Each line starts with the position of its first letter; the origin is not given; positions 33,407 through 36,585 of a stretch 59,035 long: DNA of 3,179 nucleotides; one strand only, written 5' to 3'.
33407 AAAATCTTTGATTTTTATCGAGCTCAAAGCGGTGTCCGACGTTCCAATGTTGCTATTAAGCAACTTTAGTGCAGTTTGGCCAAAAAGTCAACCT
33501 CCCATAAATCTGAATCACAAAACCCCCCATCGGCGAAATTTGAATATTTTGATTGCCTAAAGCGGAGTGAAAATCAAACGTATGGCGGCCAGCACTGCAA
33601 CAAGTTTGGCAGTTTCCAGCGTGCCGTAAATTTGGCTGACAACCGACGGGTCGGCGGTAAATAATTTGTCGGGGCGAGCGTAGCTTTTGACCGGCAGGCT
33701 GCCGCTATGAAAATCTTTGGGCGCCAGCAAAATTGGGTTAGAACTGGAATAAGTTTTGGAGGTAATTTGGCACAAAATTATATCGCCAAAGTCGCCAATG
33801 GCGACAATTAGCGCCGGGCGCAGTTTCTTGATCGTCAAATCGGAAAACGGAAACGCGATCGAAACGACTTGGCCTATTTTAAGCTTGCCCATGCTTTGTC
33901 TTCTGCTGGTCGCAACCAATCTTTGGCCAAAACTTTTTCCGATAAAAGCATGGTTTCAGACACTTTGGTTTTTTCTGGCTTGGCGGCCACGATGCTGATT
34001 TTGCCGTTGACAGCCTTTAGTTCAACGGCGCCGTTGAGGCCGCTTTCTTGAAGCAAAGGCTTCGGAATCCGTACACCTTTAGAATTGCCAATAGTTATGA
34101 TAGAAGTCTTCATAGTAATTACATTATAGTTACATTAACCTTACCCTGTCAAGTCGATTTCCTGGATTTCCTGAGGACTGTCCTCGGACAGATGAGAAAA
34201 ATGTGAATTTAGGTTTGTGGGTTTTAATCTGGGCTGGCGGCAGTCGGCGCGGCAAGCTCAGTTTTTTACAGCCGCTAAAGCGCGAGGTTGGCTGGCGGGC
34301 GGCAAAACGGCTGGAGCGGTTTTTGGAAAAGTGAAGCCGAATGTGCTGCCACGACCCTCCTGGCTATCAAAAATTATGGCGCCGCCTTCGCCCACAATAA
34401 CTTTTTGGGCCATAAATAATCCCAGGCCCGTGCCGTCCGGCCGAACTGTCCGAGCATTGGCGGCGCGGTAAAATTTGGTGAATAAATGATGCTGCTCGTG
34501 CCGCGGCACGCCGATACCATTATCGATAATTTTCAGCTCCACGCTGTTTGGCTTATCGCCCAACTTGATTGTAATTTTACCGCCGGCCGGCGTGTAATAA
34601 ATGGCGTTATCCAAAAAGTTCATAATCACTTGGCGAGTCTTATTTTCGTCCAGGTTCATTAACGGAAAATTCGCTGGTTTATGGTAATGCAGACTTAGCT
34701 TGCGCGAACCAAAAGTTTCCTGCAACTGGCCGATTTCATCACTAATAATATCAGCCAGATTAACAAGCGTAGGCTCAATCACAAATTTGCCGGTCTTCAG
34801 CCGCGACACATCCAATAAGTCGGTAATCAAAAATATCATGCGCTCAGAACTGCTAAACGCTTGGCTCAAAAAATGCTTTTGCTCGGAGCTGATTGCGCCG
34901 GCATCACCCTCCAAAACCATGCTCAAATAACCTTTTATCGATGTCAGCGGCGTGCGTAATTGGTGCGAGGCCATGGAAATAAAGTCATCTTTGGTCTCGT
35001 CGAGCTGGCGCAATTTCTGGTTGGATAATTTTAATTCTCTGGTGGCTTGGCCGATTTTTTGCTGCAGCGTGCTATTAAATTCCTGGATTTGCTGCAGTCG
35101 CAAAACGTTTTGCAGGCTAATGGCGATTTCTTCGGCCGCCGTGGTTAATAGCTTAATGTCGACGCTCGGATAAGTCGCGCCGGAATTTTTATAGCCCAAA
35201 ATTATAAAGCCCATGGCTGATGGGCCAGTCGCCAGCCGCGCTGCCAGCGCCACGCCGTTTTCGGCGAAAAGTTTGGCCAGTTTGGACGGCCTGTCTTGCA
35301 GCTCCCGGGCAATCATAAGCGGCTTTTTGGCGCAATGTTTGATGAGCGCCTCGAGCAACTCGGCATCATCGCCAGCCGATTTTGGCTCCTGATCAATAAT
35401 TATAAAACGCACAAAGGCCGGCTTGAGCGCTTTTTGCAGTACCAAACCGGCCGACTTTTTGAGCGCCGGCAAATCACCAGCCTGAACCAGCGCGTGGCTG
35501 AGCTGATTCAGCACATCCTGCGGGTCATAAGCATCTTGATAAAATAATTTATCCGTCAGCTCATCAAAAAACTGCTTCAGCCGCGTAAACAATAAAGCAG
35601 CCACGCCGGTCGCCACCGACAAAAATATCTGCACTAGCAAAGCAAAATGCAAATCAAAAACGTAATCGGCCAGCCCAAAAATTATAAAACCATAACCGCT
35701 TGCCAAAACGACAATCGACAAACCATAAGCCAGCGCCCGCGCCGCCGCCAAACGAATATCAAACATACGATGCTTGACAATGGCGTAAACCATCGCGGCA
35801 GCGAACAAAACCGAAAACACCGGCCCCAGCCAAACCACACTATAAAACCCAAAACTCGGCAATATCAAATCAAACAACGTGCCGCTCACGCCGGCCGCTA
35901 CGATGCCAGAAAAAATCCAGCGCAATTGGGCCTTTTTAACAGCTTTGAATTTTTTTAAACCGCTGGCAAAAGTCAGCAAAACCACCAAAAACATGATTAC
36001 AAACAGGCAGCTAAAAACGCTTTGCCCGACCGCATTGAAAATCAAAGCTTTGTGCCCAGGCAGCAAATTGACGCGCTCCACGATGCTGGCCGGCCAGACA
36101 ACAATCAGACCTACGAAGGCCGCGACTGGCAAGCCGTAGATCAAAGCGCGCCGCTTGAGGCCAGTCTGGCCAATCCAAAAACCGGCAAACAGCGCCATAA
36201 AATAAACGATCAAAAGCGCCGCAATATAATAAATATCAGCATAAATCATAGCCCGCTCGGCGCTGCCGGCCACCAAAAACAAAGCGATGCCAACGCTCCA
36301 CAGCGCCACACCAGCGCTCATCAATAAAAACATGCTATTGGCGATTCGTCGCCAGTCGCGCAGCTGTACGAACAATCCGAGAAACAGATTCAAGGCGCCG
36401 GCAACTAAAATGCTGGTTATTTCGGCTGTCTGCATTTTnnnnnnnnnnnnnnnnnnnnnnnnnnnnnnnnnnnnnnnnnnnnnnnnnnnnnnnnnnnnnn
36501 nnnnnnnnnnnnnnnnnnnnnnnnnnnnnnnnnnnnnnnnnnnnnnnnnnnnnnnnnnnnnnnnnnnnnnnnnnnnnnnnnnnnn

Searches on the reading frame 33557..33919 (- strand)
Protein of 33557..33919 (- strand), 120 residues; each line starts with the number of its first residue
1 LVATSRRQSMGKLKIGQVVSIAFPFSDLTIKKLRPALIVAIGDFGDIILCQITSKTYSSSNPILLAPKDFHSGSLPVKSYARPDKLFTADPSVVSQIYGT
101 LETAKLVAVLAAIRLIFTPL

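Call 14: search_protein_families(library=pfam, proteins=[window:33557-33919:-], max_evalue=0.01)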
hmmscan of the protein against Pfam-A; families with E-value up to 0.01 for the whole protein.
window:33557-33919:- (120 aa): 1 family
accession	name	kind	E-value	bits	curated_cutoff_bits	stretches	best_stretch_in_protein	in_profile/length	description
PF02452.23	PemK_toxin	-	2.9e-08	34.3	23.1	1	16-117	3-109/109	PemK-like, MazF-like toxin of type II toxin-antitoxin system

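Call 62: find_encoding_contigs(protein=window:33557-33892:-, flank=5000, max_places=10)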
Protein window:33557-33892:- (111 aa): 1 contig read that carries it; 1 place shown.
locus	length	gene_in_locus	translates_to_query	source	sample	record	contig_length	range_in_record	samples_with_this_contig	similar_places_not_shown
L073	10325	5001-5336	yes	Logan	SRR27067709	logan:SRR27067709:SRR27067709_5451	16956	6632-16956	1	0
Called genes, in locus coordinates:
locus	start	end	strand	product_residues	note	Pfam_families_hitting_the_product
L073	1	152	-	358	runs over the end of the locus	PF01926:MMR_HSR1, PF02421:FeoB_N, PF06071:YchF-GTPase_C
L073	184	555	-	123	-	PF00072:Response_reg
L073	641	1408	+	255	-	PF12146:Hydrolase_4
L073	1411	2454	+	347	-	-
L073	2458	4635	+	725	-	PF16927:HisKA_7TM, PF00512:HisKA, PF02518:HATPase_c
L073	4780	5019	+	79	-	-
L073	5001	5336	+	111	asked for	PF02452:PemK_toxin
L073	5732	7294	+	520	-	PF04122:CW_binding_2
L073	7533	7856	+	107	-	-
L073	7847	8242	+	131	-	PF01850:PIN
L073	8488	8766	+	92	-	PF01850:PIN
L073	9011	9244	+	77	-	-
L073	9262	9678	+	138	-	PF01850:PIN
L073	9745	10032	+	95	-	-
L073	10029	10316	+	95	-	PF15738:YafQ_toxin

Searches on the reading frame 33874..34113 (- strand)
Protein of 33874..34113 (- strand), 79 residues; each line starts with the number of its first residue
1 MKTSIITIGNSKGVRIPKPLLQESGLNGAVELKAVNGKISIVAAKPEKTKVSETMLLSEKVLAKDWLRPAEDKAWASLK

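Call 14: search_protein_families(library=pfam, proteins=[window:33874-34113:-], max_evalue=0.01)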
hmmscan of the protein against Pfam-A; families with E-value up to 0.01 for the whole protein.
window:33874-34113:- (79 aa): 1 family
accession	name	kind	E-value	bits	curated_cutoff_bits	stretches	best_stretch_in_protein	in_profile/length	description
PF04014.23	MazE_antitoxin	-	0.0015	18.9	24.7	1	6-46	2-45/48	Antidote-toxin recognition MazE, bacterial antitoxin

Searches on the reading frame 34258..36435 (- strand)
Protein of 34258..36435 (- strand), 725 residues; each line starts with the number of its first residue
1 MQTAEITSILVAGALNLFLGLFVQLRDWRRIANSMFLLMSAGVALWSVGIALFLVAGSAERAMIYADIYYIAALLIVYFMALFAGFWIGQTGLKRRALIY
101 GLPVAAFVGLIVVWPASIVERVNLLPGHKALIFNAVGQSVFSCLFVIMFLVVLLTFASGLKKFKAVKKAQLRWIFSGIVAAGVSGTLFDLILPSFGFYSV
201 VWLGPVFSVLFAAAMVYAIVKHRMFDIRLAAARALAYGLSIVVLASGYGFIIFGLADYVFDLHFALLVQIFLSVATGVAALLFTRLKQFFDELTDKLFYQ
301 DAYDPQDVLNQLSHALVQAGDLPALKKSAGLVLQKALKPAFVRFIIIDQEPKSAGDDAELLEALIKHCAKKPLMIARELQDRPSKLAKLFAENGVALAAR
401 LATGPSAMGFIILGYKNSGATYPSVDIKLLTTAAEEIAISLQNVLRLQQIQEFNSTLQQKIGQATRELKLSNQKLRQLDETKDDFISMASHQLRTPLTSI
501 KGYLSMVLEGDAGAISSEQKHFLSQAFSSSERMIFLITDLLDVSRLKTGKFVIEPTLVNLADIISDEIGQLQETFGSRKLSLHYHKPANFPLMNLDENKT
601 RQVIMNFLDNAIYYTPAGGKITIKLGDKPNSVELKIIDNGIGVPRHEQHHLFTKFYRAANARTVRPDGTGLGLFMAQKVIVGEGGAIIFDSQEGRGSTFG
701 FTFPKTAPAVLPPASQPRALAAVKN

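Call 16: find_related_loci(query=window:34258-36435:-, collection=genome_contigs, flank=10000)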
Query window:34258-36435:- (725 aa) in genome_contigs; peptide patterns used: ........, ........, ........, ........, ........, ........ (x = any residue, [..] = any of these).
193 stretches matched a pattern; 63 encode a relative of the query (tblastn E <= 1e-3); 63 distinct loci.
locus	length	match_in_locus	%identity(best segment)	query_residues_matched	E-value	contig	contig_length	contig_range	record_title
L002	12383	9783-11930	43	19-718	0e+0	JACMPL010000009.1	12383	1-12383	MAG: Candidatus Saccharibacteria bacterium isolate LF-bin-340 FL-bin-340-contig-k141_456334, whole genome shotgun sequen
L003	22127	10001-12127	43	13-705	4e-177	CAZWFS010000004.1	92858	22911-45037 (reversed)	MAG TPA_asm: uncultured Candidatus Saccharibacteria bacterium isolate binchicken_co174_48 genome assembly, contig: NODE_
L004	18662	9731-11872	44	6-713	9e-177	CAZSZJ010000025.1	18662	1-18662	MAG TPA_asm: uncultured Candidatus Saccharibacteria bacterium isolate SRP200132_co1_502 genome assembly, contig: NODE_51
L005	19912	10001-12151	43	6-716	2e-176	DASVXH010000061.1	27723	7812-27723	MAG TPA_asm: Candidatus Saccharimonadales bacterium isolate SMAG_U2570 k141_7284, whole genome shotgun sequence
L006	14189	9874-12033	43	15-718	1e-175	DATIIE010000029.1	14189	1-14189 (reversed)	MAG TPA_asm: Candidatus Saccharimonadales bacterium isolate SMAG_U15656 k141_288075, whole genome shotgun sequence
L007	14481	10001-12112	43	17-710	5e-175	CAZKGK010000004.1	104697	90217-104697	MAG TPA_asm: uncultured Candidatus Saccharibacteria bacterium isolate SRP200132_co1_660 genome assembly, contig: NODE_20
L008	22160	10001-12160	42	9-710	3e-174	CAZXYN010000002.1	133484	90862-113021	MAG TPA_asm: uncultured Candidatus Saccharibacteria bacterium isolate SRP344714_co2_374 genome assembly, contig: NODE_26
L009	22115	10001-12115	45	12-705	6e-174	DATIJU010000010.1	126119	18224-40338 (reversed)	MAG TPA_asm: Bacillota bacterium isolate SMAG_U15699 k141_580807, whole genome shotgun sequence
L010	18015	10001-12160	42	17-722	4e-173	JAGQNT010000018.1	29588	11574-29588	MAG: Candidatus Saccharibacteria bacterium isolate HKST-UBA75 k127_324852, whole genome shotgun sequence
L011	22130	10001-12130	42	19-714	7e-173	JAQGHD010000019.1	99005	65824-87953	MAG: Candidatus Saccharibacteria bacterium isolate RYN_424 scaffold_2258235, whole genome shotgun sequence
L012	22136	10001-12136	41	15-710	3e-171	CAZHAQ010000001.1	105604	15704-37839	MAG TPA_asm: uncultured Candidatus Saccharibacteria bacterium isolate SRP268622_co1_526 genome assembly, contig: NODE_24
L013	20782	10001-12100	41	19-706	7e-164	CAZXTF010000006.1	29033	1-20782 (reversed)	MAG TPA_asm: uncultured Candidatus Saccharibacteria bacterium isolate SRP344714_co1_143 genome assembly, contig: NODE_31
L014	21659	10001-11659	49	168-705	1e-162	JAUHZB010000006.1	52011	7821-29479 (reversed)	MAG: bacterium isolate 3_bin.93 NODE_973_length_52011_cov_1.330815, whole genome shotgun sequence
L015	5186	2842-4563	46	137-709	4e-165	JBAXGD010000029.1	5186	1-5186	MAG: bacterium isolate ELA288 MAG288_29, whole genome shotgun sequence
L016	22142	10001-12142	40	5-706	4e-159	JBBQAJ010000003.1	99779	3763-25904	MAG: Candidatus Saccharimonadales bacterium isolate Co_metawrap_1474 Cmw_1474_k141_1297217_length_99779_cov_16.9994, who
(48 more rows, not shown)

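Call 31: find_homologous_proteins(query=window:34258-36435:-, max_evalue=1e-50)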
Query window:34258-36435:- (725 aa): 1178 proteins with E <= 1e-50 among 8000 candidates; the best 120 are listed.
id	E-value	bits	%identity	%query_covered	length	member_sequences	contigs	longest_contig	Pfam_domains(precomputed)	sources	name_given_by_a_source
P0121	8.4e-202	690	48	98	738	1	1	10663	PF02518.32,PF00512.32,PF16927.12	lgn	-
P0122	8.3e-199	680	48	97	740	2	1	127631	PF02518.32,PF00512.32,PF16927.12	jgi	-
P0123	1.8e-192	659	44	97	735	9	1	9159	PF02518.32,PF00512.32,PF16927.12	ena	-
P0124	9.4e-192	657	47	95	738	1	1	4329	PF02518.32,PF00512.32,PF16927.12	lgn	-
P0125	8.0e-191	654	45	99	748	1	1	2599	PF02518.32,PF00512.32,PF16927.12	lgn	-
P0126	8.6e-191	654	45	99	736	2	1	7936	PF02518.32,PF00512.32,PF16927.12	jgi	jgi:signal transduction histidine kinase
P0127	1.4e-190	653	47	97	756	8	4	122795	PF02518.32,PF00512.32,PF16927.12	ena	-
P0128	4.5e-190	652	46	98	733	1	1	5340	PF02518.32,PF00512.32,PF16927.12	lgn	-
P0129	4.5e-190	652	45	97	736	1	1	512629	PF02518.32,PF00512.32,PF16927.12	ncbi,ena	-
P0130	1.0e-189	650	45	97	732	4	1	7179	PF02518.32,PF00512.32,PF16927.12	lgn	-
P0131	1.8e-189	650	46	99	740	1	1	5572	PF02518.32,PF00512.32,PF16927.12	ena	-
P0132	9.3e-189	647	45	98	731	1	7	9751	PF02518.32,PF00512.32,PF16927.12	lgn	-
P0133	2.6e-188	646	47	97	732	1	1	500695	PF02518.32,PF00512.32,PF16927.12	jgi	jgi:signal transduction histidine kinase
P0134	6.5e-188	644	44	98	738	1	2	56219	PF02518.32,PF00512.32,PF16927.12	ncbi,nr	ncbi:MAG TPA: ATP-binding protein [Candidatus Saccharimonadales bacterium]|nr:ATP-binding protein [C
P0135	7.3e-188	644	46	96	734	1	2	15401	PF02518.32,PF00512.32,PF16927.12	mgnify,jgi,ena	mgnify:CR=1 FL=1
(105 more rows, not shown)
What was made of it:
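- Tried and rejected: The best homolog of the neighbouring kinase is 48% identical at near-full length across 5.8 billion proteins (call 31).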
